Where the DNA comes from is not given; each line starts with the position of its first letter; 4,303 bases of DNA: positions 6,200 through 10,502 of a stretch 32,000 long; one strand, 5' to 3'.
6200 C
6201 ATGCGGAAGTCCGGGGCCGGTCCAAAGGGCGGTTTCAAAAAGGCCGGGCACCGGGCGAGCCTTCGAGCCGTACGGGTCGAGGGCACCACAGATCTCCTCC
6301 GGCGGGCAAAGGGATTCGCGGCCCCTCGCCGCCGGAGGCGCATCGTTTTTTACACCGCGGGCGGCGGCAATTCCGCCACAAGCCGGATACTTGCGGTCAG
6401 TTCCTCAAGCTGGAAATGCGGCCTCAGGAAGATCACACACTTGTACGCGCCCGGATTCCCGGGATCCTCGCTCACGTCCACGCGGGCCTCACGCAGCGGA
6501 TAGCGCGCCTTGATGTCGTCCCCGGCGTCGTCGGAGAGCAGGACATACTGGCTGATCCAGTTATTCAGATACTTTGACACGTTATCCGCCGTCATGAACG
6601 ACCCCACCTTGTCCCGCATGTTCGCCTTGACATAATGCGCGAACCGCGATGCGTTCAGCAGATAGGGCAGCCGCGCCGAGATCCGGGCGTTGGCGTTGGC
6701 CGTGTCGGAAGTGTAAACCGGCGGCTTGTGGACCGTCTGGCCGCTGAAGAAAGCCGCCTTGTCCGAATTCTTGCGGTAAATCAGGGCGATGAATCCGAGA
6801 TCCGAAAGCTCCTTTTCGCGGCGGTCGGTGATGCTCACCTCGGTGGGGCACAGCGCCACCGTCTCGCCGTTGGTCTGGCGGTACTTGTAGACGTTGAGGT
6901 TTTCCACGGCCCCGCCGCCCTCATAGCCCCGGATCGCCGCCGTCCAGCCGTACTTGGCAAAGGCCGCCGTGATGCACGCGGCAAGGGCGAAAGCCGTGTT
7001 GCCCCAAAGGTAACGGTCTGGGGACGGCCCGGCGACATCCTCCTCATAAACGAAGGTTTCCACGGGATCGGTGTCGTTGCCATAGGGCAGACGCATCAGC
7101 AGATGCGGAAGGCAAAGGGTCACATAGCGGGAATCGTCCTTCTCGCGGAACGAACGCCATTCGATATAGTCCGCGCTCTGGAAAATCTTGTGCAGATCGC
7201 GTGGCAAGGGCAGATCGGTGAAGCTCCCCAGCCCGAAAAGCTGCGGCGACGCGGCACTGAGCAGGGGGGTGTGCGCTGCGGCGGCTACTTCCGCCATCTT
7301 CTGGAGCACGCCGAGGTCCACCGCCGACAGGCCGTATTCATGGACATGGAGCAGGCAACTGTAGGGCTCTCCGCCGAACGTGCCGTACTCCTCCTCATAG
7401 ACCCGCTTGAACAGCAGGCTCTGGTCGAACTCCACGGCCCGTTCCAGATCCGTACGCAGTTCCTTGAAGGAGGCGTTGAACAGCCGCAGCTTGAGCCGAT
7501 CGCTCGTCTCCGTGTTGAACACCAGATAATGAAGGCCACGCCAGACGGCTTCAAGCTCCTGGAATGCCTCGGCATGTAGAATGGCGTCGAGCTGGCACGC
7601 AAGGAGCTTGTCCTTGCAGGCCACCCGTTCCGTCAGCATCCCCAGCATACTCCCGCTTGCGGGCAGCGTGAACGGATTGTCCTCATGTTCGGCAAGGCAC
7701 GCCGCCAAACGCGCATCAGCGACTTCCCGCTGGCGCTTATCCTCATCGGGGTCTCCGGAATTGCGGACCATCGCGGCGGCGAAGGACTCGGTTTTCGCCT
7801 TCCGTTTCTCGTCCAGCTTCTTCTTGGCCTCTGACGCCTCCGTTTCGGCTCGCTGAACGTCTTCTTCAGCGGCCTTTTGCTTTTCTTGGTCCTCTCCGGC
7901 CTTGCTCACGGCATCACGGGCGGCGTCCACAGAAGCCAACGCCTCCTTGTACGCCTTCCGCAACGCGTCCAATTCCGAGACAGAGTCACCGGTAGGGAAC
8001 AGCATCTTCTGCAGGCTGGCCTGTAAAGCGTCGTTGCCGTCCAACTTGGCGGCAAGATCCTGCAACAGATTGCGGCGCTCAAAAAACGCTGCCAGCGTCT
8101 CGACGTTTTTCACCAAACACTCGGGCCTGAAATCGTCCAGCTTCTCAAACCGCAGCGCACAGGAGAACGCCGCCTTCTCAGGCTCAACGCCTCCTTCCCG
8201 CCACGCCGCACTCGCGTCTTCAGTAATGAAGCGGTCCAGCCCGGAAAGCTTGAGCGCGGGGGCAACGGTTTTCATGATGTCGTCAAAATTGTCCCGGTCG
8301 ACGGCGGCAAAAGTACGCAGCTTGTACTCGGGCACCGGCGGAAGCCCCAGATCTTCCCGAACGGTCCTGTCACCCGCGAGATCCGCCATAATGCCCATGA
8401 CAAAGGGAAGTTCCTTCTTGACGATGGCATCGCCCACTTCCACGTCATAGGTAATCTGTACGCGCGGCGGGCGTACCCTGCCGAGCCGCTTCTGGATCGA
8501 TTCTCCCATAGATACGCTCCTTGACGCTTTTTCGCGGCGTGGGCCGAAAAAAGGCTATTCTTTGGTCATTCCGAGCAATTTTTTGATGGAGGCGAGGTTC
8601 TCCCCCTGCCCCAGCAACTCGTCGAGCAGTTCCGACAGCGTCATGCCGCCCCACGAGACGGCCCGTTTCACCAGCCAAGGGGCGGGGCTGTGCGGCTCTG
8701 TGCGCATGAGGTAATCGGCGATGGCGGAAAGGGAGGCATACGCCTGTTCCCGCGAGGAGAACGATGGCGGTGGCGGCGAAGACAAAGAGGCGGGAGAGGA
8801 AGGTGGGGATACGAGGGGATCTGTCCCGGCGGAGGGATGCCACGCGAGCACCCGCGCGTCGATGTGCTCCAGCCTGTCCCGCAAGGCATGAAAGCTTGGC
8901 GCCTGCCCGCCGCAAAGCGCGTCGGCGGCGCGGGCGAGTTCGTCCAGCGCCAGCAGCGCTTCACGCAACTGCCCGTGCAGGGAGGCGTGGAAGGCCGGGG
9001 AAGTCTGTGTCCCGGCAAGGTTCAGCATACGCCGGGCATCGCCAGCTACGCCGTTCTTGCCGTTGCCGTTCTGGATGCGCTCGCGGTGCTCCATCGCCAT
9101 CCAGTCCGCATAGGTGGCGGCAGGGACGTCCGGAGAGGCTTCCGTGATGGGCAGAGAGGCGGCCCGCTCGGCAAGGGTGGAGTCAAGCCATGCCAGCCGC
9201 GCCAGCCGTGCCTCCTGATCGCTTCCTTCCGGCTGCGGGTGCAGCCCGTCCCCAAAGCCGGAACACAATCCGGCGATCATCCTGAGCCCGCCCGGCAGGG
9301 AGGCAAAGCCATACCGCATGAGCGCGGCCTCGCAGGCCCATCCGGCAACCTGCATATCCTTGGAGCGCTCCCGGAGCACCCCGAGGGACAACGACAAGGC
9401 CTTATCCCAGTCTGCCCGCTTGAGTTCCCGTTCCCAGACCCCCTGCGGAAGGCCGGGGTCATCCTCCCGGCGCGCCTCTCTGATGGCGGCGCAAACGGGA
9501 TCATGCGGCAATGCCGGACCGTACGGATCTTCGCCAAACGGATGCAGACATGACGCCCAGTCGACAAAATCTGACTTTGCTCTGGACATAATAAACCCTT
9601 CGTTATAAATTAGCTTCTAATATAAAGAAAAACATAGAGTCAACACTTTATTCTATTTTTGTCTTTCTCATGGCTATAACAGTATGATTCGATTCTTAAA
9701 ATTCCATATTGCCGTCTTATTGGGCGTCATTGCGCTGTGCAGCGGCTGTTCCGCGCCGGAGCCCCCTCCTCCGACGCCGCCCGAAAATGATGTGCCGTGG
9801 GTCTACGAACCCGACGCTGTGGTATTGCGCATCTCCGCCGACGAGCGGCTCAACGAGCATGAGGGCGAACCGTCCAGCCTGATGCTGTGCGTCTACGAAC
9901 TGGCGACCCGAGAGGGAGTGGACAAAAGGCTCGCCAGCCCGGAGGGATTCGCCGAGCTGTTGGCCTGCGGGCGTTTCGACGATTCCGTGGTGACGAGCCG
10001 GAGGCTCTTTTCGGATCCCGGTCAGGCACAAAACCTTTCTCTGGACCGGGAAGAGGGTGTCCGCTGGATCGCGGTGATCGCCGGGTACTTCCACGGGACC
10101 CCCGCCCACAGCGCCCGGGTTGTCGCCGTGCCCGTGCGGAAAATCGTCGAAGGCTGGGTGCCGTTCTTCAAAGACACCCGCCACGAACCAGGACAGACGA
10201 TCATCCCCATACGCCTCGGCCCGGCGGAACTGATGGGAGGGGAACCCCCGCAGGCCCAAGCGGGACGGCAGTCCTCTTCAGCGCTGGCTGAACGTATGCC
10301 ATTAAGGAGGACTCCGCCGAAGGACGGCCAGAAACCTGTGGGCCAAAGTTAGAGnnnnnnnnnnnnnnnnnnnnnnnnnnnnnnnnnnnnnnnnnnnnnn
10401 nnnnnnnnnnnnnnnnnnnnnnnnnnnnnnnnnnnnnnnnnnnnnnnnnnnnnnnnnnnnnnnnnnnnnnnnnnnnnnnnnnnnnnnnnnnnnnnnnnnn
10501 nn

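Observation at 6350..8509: Sheath subunits TssB and TssC are encoded as one 719-aa fusion joined by a K/E-rich linker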

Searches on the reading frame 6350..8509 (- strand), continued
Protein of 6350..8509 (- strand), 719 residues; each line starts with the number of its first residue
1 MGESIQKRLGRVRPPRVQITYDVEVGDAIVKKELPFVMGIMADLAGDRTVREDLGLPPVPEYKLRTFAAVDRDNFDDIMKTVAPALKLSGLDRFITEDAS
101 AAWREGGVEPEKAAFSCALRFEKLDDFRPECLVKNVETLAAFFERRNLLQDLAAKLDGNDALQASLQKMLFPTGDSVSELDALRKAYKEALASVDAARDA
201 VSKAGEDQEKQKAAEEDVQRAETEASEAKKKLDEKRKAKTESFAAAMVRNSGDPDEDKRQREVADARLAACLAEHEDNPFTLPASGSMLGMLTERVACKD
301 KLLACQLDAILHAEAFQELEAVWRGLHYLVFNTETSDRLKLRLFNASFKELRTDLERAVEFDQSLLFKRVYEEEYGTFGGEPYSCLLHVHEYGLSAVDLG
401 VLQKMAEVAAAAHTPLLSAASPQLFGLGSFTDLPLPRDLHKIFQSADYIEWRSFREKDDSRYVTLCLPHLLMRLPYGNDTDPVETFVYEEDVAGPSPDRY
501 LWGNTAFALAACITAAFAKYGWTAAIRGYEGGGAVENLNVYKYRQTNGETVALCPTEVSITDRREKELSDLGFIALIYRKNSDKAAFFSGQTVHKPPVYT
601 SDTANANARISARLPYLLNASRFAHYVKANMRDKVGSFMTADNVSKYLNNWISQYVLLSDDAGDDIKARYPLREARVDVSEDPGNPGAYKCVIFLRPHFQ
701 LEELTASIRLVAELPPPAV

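Call 29: find_encoding_contigs(protein=P0032, flank=10000, max_places=2)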
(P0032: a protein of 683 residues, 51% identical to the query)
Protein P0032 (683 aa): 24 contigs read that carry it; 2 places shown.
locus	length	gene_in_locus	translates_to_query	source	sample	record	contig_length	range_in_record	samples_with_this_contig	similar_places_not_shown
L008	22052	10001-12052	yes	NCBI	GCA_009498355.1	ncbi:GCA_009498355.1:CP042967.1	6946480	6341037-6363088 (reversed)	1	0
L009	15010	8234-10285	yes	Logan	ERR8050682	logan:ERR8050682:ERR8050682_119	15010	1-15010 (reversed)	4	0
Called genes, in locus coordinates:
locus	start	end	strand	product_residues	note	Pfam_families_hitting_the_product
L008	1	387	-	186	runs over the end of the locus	PF02525:Flavodoxin_2, PF03358:FMN_red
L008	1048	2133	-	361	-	PF00158:Sigma54_activat, PF14532:Sigma54_activ_2, PF07728:AAA_5, PF25601:AAA_lid_14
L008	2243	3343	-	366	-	PF06812:ImpA_N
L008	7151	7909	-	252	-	PF09850:DotU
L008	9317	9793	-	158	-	-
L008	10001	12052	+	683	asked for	PF05591:T6SS_VipA, PF05943:VipB, PF18945:VipB_2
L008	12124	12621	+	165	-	PF05638:T6SS_HCP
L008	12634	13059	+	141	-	PF04965:GPW_gp25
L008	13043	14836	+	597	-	PF05947:T6SS_TssF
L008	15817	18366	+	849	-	PF02861:Clp_N, PF13191:AAA_16 (weak), PF13401:AAA_22 (faint), PF00004:AAA, PF17871:AAA_lid_9, PF07724:AAA_2, PF00004:AAA (weak), PF07728:AAA_5, +2 more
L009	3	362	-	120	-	PF00158:Sigma54_activat, PF14532:Sigma54_activ_2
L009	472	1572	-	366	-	PF06812:ImpA_N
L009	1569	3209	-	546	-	-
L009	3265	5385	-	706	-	PF14331:IcmF-related_N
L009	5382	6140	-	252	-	PF09850:DotU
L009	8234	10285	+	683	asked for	PF05591:T6SS_VipA, PF05943:VipB, PF18945:VipB_2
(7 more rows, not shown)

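Call 30: find_encoding_contigs(protein=P0028, flank=10000, max_places=2)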
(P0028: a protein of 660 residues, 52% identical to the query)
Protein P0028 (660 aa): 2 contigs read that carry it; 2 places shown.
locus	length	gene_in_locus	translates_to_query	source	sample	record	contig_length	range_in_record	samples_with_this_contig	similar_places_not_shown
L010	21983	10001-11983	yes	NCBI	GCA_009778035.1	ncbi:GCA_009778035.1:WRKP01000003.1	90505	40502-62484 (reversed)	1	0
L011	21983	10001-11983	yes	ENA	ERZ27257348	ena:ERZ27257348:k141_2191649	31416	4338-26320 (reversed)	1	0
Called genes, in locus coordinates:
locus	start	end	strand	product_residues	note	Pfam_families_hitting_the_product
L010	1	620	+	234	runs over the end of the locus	-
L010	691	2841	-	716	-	PF13089:PP_kinase_N, PF02503:PP_kinase, PF17941:PP_kinase_C_1, PF13091:PLDc_2 (weak), PF13090:PP_kinase_C, PF13091:PLDc_2 (weak)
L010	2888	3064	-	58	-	-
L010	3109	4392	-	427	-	PF01011:PQQ (faint), PF13360:PQQ_2, PF25293:Beta-prop_EMC1_N (faint), PF13360:PQQ_2 (weak), PF13570:Beta-prop_ACSF4 (weak), PF13360:PQQ_2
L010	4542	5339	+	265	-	PF00106:adh_short, PF08659:KR, PF13561:adh_short_C2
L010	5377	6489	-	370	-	PF00483:NTP_transferase, PF12804:NTP_transf_3 (weak), PF22640:ManC_GMP_beta-helix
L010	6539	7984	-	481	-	PF07643:DUF1598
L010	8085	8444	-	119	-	PF00072:Response_reg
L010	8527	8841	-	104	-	PF09650:PHA_gran_rgn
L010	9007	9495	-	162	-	-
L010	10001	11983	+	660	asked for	PF05591:T6SS_VipA, PF05943:VipB, PF18945:VipB_2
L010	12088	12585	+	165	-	PF05638:T6SS_HCP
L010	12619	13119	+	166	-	PF04965:GPW_gp25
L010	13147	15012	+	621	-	PF05947:T6SS_TssF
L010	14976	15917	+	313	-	PF06996:T6SS_TssG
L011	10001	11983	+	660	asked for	PF05591:T6SS_VipA, PF05943:VipB, PF18945:VipB_2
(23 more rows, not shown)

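Call 35: find_related_loci(query=A1, collection=genome_contigs, flank=10000)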
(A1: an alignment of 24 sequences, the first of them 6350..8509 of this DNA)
Query A1 (719 aa) in genome_contigs; peptide patterns used: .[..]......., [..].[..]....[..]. (x = any residue, [..] = any of these).
599 stretches matched a pattern (row limit reached: there are more); 598 encode a relative of the query (tblastn E <= 1e-3); the best 80 are kept; 80 distinct loci.
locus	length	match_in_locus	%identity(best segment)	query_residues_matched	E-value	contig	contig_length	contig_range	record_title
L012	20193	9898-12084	87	1-719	0e+0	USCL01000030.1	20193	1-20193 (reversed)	uncultured Desulfovibrio sp. isolate UMGS1582 genome assembly, contig: NODE_1514_length_20193_cov_2.894130, whole genome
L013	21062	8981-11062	51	1-718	0e+0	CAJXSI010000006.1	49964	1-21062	MAG TPA_asm: uncultured Alphaproteobacteria bacterium isolate SRR3933164_bin.5_MetaBAT_v2.12.1_MAG genome assembly, cont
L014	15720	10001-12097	50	1-718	0e+0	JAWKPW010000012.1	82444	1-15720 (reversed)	MAG: Desulfobacterales bacterium isolate AC2.63 AC2.63.fa-12, whole genome shotgun sequence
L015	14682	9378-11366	50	1-718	0e+0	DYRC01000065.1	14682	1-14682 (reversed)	MAG TPA_asm: Desulfonema limicola isolate SulCav_GS10_10_45_377 SulCav_GS10_10_6319_length_14682_cov_210_578177, whole g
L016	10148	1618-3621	51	1-718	0e+0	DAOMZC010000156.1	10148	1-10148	MAG TPA_asm: Pseudomonadota bacterium isolate AMR_MDS_5610 NODE_1300_length_10148_cov_8.505895, whole genome shotgun seq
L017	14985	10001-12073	50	1-717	0e+0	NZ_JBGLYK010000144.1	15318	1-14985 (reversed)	Pseudomonas sp. Pseusp97 strain CT11-97 NODE_144_length_15318_cov_35.821075, whole genome shotgun sequence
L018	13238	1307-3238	49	1-718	0e+0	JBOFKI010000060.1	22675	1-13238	MAG: Alphaproteobacteria bacterium isolate WFFMC_MAG_370 k139_47555_flag=0_multi=9.9840_len=22675, whole genome shotgun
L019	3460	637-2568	49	1-718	0e+0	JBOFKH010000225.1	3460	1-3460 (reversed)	MAG: Alphaproteobacteria bacterium isolate WFFMC_MAG_371 k139_16698_flag=1_multi=5.0000_len=3460, whole genome shotgun s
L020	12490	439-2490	50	1-715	0e+0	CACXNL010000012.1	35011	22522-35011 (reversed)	MAG: uncultured proteobacterium isolate RUG11420 genome assembly, contig: RUG11420_asm_12, whole genome shotgun sequence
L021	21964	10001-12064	50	1-718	0e+0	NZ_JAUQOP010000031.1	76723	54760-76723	Pseudomonas citrulli strain K18 NODE_31_length_76723_cov_9.62421_pilon, whole genome shotgun sequence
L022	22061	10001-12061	50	1-717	0e+0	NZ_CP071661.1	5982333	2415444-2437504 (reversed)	Pseudomonas sp. R1-7 chromosome, complete genome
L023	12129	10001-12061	51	1-718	0e+0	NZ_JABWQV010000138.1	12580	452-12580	Pseudomonas tehranensis strain SWRI196 contig138, whole genome shotgun sequence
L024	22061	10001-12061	50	1-717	0e+0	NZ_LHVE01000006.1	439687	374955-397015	Pseudomonas thivervalensis strain DSM 13194 PREFIX_contig_6, whole genome shotgun sequence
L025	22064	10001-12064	50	1-718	0e+0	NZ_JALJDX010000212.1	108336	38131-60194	Pseudomonas sp. RGM2987 NODE_11_length_108336_cov_12.186223, whole genome shotgun sequence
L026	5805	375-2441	51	1-718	0e+0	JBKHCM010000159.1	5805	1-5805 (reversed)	MAG: Alphaproteobacteria bacterium isolate D1M02_6 NODE_5428_length_5805_cov_9.708870, whole genome shotgun sequence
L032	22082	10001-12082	48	1-718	0e+0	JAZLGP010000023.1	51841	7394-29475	MAG: Alphaproteobacteria bacterium isolate T1900044995_TA20190057.MAGScoT_cleanbin_000024 SGB_4239_k141_613302, whole ge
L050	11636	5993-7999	50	1-714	0e+0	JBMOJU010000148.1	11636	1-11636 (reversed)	MAG: Paracraurococcus sp. isolate Deming_bin.590 contig16557, whole genome shotgun sequence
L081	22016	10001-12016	46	1-715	0e+0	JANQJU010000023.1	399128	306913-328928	MAG: SAR324 cluster bacterium isolate PL25a_bin.125 k99_1093172, whole genome shotgun sequence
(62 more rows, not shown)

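Call 55: predict_structure(alignment_id=A1)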
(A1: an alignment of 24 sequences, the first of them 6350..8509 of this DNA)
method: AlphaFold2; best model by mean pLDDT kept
length: 719 residues; sequences in the alignment: 24
mean_pLDDT: 71.7   pTM: 0.68
mean pLDDT of the five models: 71.7, 71.0, 68.8, 68.5, 66.0
residues with pLDDT >= 90: 124; 70-90: 326; 50-70: 150; < 50: 119
segments of 3 or more residues with pLDDT < 50: 1-31, 100-104, 376-378, 522-536, 548-554, 589-622, 700-719
pLDDT, mean of each block of 10 residues (from residue 1): 29 27 36 74 92 89 91 94 93 73 54 87 94 91 91 86 81 63 74 79 73 78 78 69 69 78 83 79 77 87 91 93 93 82 94 86 84 61 86 88 86 80 82 70 67 77 80 81 85 65 86 73 42 47 50 59 67 70 58 34 38 40 55 64 77 70 61 72 65 60 35 41
secondary structure, 60 per line:
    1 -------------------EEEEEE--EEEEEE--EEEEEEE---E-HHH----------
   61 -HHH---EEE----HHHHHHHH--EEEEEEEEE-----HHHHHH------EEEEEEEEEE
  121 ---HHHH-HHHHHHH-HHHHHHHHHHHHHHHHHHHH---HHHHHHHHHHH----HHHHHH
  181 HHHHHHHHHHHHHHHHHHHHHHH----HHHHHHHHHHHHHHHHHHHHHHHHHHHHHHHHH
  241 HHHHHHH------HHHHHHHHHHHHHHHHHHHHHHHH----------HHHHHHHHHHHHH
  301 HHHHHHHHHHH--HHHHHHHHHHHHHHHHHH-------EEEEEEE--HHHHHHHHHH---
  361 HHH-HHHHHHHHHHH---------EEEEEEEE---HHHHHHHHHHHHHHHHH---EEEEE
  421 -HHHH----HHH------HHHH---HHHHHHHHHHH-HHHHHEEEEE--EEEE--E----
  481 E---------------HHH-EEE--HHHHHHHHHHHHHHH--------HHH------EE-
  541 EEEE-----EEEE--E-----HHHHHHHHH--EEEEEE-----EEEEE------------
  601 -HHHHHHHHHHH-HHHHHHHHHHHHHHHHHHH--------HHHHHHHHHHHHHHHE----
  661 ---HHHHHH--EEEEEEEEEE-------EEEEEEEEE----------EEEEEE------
elements in order (helices of 4 or more, strands of 3 or more residues): E20-25 E28-33 E36-42 E68-70 H75-82 E85-93 H99-104 E111-120 H124-127 H129-135 H137-156 H160-170 H175-203 H208-247 H254-277 H288-311 H314-331 E339-345 H348-357 H365-375 E385-392 H396-412 E416-420 H422-425 H439-442 H446-456 H458-462 E463-467 E470-473 E501-503 H506-520 E541-544 E550-553 H562-570 E573-578 E584-588 H602-612 H614-632 H641-655 H664-669 E672-681 E689-697 E708-713

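Call 59: fold_search(model_id=the predicted structure, library=pdb)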
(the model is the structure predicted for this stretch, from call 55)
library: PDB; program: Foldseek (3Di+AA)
matches with E <= 10: 789; with E <= 0.001: 10
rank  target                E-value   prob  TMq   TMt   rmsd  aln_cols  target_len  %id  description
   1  9n4v_A                2.8e-36  1.00  0.32  0.62  20.3       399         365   60  Azotobacter vinelandii extended type VI secretion system sheath tube complex (released 2025-07-16)
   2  5n8n_B                6.9e-35  1.00  0.41  0.63  19.8       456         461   44  Contracted sheath of a Pseudomonas aeruginosa type six secretion system consisting of TssB1 and TssC1 (released 2018-01-10)
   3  5urx_1B               1.9e-31  1.00  0.40  0.65  19.3       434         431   40  Structure of the contracted type VI secretion system sheath in Myxococcus xanthus (released 2017-05-10)
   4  5urw_1B               5.6e-31  1.00  0.39  0.67  18.6       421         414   41  Structure of the extended type VI secretion system sheath in Myxococcus xanthus (released 2017-05-10)
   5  3j9g_2                3.7e-30  1.00  0.41  0.66  19.3       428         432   39  Atomic model of the VipA/VipB, the type six secretion system contractile sheath of Vibrio cholerae from cryo-EM (released 2015-03-11)
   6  5myu_MODEL_1_A        5.6e-30  1.00  0.40  0.66  19.3       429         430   38  VipA-N2/VipB contracted sheath of type VI secretion system (released 2017-08-02)
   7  5mxn_MODEL_1_A        5.1e-29  1.00  0.43  0.63  18.6       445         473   38  Atomic model of the VipA/VipB/Hcp, the type six secretion system non-contractile sheath-tube of Vibrio cholera (released 2017-08-02)
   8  5ojq_A                5.1e-29  1.00  0.43  0.63  18.6       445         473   38  The modeled structure of of wild type extended type VI secretion system sheath/tube complex in vibrio cholerae based o (released 2017-08-09)
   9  3j9o_B                7.0e-24  1.00  0.37  0.61  19.7       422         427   29  CryoEM structure of a type VI secretion system (released 2015-03-18)
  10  9gtp_3e               2.2e-04  1.00  0.21  0.38  18.3       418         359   11  Cryo-EM structure of a contractile injection system in Streptomyces coelicolor, the baseplate complex in extended sta (released 2025-06-18)
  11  9gtp_1f               3.9e-03  0.99  0.21  0.40  17.3       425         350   11  Cryo-EM structure of a contractile injection system in Streptomyces coelicolor, the baseplate complex in extended sta (released 2025-06-18)
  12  3lml_E                1.7e-02  0.66  0.13  0.18  20.6       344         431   10  Crystal Structure of the sheath tail protein Lin1278 from Listeria innocua, Northeast Structural Genomics Consortium T (released 2010-03-09)
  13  8aud_A                1.2e-01  0.54  0.10  0.18  25.2       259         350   16  Structure of peptidoglycan hydrolase Cg1735 from Corynebacterium glutamicum, orthorhombic crystal form (released 2023-01-18)
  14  9exq_A                1.5e-01  0.05  0.08  0.08  32.2       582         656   12  Wzc-K540M-3YE-N711Y MgADP C1 (released 2025-04-23)
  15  6ixg_A                1.6e-01  0.60  0.10  0.28  14.9       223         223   14  Crystal structure of native apo SH3BP5 (P41) (released 2019-03-20)
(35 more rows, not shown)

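Call 64: search_protein_families(library=pfam, proteins=[L032:12121-12762:+, L081:14799-16328:+, L002:19635-20273:-], max_evalue=0.01)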
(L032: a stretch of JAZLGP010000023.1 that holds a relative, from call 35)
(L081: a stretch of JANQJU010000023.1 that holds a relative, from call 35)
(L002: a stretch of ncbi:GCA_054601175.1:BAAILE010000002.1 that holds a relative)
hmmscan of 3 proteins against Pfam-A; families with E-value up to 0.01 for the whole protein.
L032:12121-12762:+ (214 aa): 0 families

L081:14799-16328:+ (510 aa): 7 families
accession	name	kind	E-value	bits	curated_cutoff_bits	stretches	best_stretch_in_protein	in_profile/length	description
PF00158.32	Sigma54_activat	-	1.2e-65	220.7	20.2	1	184-351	1-167/168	Sigma-54 interaction domain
PF14532.12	Sigma54_activ_2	-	4e-22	79.4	25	1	185-356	1-138/138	Sigma-54 interaction domain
PF25601.1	AAA_lid_14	-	6.6e-22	77.6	27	1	357-424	1-68/87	AAA+ ATPase lid domain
PF07728.20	AAA_5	-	9.5e-08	32.6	22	1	208-327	1-123/139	AAA domain (dynein-related subfamily)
PF00004.35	AAA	-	3.3e-06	28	21.2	1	209-327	1-110/131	ATPase family associated with various cellular activities (AAA)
PF02954.25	HTH_8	-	3.5e-05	23.9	22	1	459-498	3-42/42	Bacterial regulatory protein, Fis family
PF07724.20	AAA_2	-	0.00056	20.4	27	1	209-328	6-126/166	AAA domain (Cdc48 subfamily)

L002:19635-20273:- (212 aa): 0 families

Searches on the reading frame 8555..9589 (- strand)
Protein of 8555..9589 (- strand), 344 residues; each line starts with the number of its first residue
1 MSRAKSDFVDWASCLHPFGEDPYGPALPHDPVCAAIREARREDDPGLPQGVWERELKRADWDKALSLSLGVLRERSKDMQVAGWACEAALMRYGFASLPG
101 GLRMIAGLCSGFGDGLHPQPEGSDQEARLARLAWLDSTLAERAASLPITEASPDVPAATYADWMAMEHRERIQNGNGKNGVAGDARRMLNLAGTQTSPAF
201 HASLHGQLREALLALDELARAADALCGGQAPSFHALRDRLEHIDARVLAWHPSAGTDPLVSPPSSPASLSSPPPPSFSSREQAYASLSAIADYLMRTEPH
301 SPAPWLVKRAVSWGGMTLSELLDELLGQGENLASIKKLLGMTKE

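Call 6: search_protein_families(library=ncbifam, proteins=[window:8555-9589:-], max_evalue=0.001)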
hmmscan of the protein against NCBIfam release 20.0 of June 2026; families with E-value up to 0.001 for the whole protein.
window:8555-9589:- (344 aa): 2 families
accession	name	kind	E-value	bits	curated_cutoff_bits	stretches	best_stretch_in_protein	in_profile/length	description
TIGR03363.1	VI_chp_8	equivalog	5.1e-68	230.3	160.85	1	20-340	13-353/353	type VI secretion system protein TssA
TIGR03362.1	VI_chp_7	equivalog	4.7e-12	45.7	230.1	1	59-135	43-115/476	type VI secretion system protein TssA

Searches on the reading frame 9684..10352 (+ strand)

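Call 6: search_protein_families(library=ncbifam, proteins=[window:9684-10352:+], max_evalue=0.001)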
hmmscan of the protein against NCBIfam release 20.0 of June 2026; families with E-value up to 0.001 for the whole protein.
window:9684-10352:+ (222 aa): 1 family
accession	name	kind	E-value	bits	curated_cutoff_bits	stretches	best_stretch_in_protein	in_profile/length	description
TIGR03352.1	VI_chp_3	equivalog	4.9e-08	32.8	31.6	1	9-136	3-117/147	type VI secretion system lipoprotein TssJ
